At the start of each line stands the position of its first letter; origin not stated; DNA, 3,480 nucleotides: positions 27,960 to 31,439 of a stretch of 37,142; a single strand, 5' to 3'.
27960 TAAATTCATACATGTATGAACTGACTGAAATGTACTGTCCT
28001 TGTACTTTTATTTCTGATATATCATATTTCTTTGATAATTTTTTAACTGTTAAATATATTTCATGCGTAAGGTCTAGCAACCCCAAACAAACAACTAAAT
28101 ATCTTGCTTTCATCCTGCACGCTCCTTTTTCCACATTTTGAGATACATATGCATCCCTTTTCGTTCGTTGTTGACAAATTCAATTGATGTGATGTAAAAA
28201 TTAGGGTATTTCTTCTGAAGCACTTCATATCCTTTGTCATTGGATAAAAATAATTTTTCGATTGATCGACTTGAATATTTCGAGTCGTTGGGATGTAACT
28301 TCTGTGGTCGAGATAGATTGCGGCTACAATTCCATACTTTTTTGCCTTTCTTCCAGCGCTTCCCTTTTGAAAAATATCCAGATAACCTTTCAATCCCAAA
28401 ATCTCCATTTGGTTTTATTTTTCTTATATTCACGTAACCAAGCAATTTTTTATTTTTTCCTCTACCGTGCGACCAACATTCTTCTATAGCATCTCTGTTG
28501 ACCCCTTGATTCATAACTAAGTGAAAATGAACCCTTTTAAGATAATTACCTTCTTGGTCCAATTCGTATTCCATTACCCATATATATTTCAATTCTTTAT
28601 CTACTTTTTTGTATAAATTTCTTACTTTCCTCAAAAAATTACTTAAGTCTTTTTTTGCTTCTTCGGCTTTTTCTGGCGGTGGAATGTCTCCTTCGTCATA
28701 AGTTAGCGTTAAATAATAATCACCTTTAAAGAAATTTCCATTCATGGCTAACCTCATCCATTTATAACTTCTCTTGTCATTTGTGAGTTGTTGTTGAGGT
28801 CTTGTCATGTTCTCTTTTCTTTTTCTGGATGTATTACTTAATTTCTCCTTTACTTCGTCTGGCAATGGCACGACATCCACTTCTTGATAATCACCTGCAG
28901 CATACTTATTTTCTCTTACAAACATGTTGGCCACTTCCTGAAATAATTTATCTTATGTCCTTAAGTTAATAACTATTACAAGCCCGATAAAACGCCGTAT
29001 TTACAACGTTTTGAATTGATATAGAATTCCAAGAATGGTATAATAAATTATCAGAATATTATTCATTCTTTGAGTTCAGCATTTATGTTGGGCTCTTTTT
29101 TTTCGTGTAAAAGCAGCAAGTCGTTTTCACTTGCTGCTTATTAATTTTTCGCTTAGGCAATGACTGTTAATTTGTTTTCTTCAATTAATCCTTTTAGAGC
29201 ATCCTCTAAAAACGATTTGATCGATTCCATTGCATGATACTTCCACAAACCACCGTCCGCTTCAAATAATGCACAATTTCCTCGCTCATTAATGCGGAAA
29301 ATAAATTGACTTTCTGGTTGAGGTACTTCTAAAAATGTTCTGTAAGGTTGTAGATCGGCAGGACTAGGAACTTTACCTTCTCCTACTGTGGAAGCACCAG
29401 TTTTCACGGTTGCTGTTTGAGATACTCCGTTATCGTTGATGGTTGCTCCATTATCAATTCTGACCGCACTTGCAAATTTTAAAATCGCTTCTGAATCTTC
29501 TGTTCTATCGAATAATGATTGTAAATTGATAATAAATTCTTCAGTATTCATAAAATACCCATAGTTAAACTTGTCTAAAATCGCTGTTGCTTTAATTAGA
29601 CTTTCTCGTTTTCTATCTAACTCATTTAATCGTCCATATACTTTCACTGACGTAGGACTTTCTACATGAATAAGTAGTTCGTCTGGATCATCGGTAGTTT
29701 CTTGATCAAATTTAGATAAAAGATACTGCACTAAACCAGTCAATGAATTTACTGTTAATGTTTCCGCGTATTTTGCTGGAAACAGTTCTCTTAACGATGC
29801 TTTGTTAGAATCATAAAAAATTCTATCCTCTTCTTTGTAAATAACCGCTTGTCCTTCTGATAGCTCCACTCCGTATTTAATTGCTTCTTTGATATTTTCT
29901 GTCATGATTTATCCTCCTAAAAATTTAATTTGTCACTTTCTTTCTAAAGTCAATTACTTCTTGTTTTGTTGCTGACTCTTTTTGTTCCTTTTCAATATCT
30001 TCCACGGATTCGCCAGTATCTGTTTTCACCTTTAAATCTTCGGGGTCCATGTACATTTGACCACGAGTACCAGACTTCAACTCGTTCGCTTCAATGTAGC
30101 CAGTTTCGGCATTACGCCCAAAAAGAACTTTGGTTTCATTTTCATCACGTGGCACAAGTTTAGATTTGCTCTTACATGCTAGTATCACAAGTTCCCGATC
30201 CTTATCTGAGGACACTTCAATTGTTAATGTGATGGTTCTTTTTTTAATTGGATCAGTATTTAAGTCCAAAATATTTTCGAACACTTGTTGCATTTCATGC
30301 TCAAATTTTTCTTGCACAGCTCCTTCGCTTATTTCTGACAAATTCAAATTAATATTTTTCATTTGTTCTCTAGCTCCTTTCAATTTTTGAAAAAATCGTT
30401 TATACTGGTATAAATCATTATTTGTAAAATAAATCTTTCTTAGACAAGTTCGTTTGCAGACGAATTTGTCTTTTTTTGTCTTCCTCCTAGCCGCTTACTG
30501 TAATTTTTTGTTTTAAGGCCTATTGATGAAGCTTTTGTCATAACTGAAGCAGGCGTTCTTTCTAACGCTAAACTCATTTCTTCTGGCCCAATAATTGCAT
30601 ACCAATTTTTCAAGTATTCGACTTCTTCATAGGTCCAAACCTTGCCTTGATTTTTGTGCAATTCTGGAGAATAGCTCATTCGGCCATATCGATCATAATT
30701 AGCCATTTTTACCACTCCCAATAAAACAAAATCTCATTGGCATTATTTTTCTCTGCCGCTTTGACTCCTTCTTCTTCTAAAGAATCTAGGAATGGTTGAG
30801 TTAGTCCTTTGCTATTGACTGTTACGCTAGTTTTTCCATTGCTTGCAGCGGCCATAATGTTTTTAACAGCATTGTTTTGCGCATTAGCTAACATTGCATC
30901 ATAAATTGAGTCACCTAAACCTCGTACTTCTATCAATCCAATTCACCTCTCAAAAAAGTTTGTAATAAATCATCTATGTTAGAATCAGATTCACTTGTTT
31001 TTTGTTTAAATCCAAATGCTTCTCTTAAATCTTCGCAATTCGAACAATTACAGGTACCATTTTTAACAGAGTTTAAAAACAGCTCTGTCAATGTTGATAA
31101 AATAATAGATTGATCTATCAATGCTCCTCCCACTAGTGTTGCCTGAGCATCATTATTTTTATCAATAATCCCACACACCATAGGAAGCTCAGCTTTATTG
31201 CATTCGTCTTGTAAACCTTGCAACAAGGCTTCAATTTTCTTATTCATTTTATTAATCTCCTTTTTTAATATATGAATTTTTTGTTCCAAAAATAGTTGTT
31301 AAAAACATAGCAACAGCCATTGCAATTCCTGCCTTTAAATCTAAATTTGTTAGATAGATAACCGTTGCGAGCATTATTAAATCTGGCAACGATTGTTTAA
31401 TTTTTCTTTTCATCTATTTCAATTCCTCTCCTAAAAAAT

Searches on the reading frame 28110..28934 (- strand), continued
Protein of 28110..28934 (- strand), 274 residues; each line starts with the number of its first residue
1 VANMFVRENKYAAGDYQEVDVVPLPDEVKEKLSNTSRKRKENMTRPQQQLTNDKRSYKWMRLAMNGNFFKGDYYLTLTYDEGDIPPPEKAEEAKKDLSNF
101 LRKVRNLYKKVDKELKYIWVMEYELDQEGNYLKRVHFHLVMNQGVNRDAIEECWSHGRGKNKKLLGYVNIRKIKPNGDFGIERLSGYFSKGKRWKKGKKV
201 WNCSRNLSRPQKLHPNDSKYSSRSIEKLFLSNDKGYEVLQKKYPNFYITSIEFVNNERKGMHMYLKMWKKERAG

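Call 80: get_annotated_region(hit=H15, flank=700)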
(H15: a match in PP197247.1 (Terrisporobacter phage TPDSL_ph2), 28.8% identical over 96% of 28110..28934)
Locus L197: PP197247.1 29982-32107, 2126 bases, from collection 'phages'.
description: Terrisporobacter phage TPDSL_ph2, complete genome.
organism: Terrisporobacter phage TPDSL_ph2 (NCBI taxid 3141807)
taxonomy: Viruses
host: Terrisporobacter petrolearius DSL; source: culture supernatant; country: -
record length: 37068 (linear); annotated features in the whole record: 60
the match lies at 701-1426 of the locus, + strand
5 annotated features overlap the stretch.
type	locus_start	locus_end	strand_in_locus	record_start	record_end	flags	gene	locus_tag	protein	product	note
CDS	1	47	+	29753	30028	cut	-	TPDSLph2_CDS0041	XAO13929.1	hypothetical protein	-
CDS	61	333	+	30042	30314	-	-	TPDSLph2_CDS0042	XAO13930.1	hypothetical protein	-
CDS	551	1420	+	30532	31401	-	-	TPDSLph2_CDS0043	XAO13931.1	replication initiation protein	-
CDS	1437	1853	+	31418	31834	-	-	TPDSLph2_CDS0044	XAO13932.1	hypothetical protein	-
CDS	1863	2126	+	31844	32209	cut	-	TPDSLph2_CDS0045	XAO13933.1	hypothetical protein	-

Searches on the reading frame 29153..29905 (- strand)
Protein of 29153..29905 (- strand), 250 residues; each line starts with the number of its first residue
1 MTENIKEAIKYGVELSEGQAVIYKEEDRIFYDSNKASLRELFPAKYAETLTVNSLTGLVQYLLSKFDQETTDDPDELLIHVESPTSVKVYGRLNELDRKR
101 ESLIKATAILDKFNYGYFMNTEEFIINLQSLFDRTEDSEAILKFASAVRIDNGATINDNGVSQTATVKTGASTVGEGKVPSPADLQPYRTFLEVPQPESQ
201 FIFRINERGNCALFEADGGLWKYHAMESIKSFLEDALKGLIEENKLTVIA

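Call 7: search_protein_families(library=pfam, proteins=[window:29153-29905:-], max_evalue=0.01)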
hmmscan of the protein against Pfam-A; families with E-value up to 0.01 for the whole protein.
window:29153-29905:- (250 aa): 0 families

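Call 8: search_protein_families(library=phrogs, proteins=[window:29153-29905:-], max_evalue=0.001)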
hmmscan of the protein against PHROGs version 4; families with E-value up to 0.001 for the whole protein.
window:29153-29905:- (250 aa): 2 families
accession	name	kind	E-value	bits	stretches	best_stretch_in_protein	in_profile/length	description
phrog_1029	-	unknown function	5.1e-86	288.9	1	3-250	2-241/241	-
phrog_16580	-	unknown function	7.3e-19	68.4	1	184-249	2-64/65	-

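Call 28: search_dna_similar(query=window:29153-29905:-, collection=phages, mode=protein, max_rows=25)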
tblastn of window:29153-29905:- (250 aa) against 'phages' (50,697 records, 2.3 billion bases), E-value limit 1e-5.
Records with a match: 127; places in all: 127; records where one place covers at least 80% of the query: 114.
Best place of each record, by identity: <60% 127.
By first word of the organism name: Streptococcus 75; Clostridium 18; Bacillus 9; Paenibacillus 7; Clostridioides 3; Aeribacillus 2; Faecalibacterium 2; Enterococcus 2; Latilactobacillus 2; Bacteriophage 2; and 5 more.
By host as written in the record: - 8; Clostridium difficile 6; Paenibacillus larvae NRRL 2605 5; Clostridium tetani ATCC 19406 4; Aeribacillus pallidus 2; Streptococcus suis NJ2 serotype 9 2; Streptococcus pneumoniae SA42 2; Streptococcus pneumoniae 19A 2; and 77 more.
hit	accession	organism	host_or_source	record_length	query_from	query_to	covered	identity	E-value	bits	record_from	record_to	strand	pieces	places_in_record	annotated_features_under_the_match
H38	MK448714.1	Streptococcus phage Javan241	Streptococcus gordonii FSS8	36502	2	250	100%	44.8%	6e-57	201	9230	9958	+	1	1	hypothetical protein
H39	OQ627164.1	Streptococcus phage phiKSM96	Streptococcus mutans KSM96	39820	1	250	100%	44.4%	1e-57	202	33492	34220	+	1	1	hypothetical protein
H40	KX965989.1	Aeribacillus phage AP45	Aeribacillus pallidus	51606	5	241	95%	46.0%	1e-55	197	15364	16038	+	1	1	hypothetical protein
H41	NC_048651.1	Aeribacillus phage AP45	Aeribacillus pallidus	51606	5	241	95%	46.0%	1e-55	197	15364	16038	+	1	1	hypothetical protein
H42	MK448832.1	Streptococcus phage Javan85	Streptococcus azizii 13-1151-1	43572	2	250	100%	43.6%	1e-55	197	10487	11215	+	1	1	hypothetical protein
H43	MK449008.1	Streptococcus phage Javan84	Streptococcus azizii 1206367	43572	2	250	100%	43.6%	1e-55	197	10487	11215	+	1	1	hypothetical protein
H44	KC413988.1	Streptococcus phage phiST1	Streptococcus suis ST1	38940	2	250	100%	43.2%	8e-53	189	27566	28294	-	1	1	putative phage protein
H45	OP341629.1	Geobacillus phage vB_GthS_PK5.2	Geobacillus thermodenitrificans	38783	5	250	98%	43.5%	3e-53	190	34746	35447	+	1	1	hypothetical protein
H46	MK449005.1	Streptococcus phage Javan74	Streptococcus anginosus J4211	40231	1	250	100%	42.6%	3e-56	199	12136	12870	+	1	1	hypothetical protein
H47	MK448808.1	Streptococcus phage Javan569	Streptococcus suis GD-0063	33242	1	250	100%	42.6%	8e-55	194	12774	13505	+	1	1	hypothetical protein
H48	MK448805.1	Streptococcus phage Javan563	Streptococcus suis ERR120115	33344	1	250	100%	42.6%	8e-55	194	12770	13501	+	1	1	hypothetical protein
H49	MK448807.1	Streptococcus phage Javan567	Streptococcus suis ERR120214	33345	1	250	100%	42.6%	8e-55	194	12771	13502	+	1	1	hypothetical protein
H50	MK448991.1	Streptococcus phage Javan590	Streptococcus suis T15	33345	1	250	100%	42.6%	8e-55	194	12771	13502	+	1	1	hypothetical protein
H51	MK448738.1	Streptococcus phage Javan355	Streptococcus oralis DD24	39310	1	250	100%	42.6%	2e-54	193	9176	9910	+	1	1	hypothetical protein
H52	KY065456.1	Streptococcus phage IPP15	Streptococcus pneumoniae 10B/2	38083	2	250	100%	42.8%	2e-54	193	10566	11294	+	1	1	hypothetical protein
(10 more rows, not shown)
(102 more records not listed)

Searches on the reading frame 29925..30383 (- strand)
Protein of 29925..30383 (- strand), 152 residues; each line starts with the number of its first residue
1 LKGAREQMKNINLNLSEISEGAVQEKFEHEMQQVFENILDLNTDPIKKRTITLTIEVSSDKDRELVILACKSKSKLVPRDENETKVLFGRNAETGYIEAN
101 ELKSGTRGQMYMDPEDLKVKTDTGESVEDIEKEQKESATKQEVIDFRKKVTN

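Call 7: search_protein_families(library=pfam, proteins=[window:29925-30383:-], max_evalue=0.01)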
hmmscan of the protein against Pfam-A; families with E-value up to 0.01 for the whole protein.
window:29925-30383:- (152 aa): 0 families

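Call 8: search_protein_families(library=phrogs, proteins=[window:29925-30383:-], max_evalue=0.001)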
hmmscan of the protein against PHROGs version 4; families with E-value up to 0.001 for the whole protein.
window:29925-30383:- (152 aa): 1 family
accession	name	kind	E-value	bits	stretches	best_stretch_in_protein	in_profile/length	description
phrog_997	-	DNA, RNA and nucleotide metabolism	8.5e-46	156.4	1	10-149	2-134/136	replication terminator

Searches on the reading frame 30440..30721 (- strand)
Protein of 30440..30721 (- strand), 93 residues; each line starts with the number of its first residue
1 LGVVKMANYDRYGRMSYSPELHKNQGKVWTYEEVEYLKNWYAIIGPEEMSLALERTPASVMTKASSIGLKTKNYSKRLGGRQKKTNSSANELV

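Call 7: search_protein_families(library=pfam, proteins=[window:30440-30721:-], max_evalue=0.01)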
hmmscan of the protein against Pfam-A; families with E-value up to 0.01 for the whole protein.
window:30440-30721:- (93 aa): 0 families

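Call 8: search_protein_families(library=phrogs, proteins=[window:30440-30721:-], max_evalue=0.001)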
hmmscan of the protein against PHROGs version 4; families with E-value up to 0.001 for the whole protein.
window:30440-30721:- (93 aa): 3 families
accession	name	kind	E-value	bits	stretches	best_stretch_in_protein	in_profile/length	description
phrog_11013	-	unknown function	4.2e-22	78.8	1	8-72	11-76/87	-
phrog_16982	-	unknown function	3.8e-20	73.2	1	8-70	62-124/143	-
phrog_323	-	transcription regulation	2.1e-07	31.8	1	22-82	142-202/319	transcriptional regulator, D5-like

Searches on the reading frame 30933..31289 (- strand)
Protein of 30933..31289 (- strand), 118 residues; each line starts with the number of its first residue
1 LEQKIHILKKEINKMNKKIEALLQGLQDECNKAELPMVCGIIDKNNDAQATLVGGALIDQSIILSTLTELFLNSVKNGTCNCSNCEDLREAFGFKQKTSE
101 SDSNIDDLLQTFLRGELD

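Call 7: search_protein_families(library=pfam, proteins=[window:30933-31289:-], max_evalue=0.01)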
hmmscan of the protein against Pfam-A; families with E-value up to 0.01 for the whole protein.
window:30933-31289:- (118 aa): 0 families

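Call 8: search_protein_families(library=phrogs, proteins=[window:30933-31289:-], max_evalue=0.001)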
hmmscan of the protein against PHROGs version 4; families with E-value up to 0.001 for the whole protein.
window:30933-31289:- (118 aa): 1 family
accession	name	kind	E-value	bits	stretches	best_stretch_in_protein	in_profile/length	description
phrog_4690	-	unknown function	1.7e-24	87.2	1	15-117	1-110/111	-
